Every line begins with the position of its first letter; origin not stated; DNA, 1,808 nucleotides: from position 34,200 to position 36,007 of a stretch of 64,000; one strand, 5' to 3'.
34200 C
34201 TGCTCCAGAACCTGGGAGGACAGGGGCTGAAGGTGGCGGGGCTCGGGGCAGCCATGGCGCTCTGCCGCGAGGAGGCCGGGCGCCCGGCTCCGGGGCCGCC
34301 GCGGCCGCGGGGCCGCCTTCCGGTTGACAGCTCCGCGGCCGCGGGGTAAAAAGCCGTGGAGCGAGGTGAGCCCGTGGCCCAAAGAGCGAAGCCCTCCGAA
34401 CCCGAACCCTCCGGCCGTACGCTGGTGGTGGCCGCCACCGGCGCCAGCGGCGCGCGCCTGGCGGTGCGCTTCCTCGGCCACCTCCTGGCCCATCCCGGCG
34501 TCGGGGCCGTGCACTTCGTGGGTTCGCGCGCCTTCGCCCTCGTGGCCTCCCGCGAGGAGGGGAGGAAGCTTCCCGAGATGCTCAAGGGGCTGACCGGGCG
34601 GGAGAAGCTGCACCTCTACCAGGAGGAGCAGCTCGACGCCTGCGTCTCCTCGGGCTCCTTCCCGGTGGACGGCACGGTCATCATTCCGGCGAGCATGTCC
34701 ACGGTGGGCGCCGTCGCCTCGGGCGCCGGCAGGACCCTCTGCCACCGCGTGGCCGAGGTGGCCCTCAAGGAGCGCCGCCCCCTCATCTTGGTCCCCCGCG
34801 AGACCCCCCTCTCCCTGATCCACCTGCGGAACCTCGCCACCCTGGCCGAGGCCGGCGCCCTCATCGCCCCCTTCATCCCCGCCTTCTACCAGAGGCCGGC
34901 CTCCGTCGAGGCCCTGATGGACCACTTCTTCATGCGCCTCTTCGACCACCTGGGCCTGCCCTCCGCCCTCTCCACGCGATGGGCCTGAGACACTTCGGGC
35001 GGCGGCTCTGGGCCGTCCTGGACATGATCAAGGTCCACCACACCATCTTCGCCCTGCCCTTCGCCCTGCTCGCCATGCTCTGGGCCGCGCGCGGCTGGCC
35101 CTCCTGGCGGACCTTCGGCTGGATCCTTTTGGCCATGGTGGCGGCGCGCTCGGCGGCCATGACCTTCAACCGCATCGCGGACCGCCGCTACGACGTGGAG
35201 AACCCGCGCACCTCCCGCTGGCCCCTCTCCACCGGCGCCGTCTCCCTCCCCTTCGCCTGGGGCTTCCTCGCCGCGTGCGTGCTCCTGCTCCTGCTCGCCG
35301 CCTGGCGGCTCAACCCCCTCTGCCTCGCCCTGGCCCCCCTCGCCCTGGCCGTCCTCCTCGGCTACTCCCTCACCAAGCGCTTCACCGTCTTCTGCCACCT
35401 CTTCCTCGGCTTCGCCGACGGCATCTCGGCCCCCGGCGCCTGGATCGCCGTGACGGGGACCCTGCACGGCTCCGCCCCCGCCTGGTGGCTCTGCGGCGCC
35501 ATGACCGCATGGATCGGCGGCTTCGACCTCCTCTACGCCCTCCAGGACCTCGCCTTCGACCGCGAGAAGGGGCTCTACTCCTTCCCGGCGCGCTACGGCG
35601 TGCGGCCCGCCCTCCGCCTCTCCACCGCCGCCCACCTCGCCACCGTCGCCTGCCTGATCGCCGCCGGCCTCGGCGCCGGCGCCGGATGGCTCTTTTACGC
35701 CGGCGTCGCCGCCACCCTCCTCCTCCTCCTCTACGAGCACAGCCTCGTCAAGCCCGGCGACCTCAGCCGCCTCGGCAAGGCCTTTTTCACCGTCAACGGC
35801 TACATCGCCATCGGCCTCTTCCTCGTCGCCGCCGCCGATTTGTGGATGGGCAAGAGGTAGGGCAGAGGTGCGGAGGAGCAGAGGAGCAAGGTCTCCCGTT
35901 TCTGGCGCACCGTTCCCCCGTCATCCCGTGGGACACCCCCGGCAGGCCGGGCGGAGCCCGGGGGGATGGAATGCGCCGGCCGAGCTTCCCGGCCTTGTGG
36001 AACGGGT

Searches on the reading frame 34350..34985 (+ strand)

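Call 76: search_protein_families(library=pfam, proteins=[window:34350-34985:+], max_evalue=0.001)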
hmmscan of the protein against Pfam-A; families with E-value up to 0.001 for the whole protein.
window:34350-34985:+ (212 aa): 1 family
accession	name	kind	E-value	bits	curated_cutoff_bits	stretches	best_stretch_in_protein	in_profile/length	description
PF02441.25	Flavoprotein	-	4.6e-30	104.8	22.7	1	24-192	2-145/162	Flavoprotein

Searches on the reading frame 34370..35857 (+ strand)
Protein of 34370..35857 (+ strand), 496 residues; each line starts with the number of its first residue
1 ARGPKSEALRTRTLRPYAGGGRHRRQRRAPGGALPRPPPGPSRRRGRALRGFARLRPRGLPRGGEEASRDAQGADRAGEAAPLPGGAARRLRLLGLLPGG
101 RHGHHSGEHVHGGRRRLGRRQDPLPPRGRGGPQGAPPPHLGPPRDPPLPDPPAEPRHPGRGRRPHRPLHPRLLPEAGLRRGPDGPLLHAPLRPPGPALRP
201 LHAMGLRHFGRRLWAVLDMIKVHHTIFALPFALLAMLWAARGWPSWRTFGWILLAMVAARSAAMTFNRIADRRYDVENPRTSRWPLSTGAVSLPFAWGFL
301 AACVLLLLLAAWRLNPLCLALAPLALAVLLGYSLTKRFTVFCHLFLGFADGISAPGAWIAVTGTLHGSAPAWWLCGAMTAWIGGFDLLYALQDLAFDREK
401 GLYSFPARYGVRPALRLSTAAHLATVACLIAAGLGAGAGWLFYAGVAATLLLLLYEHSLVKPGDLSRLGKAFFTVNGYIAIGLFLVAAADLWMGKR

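Call 76: search_protein_families(library=pfam, proteins=[window:34370-35857:+], max_evalue=0.001)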
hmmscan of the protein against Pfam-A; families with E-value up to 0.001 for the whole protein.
window:34370-35857:+ (496 aa): 1 family
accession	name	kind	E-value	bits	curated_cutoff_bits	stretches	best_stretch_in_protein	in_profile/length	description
PF01040.23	UbiA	-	1.2e-54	185.7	34.2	1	228-474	1-247/250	UbiA prenyltransferase family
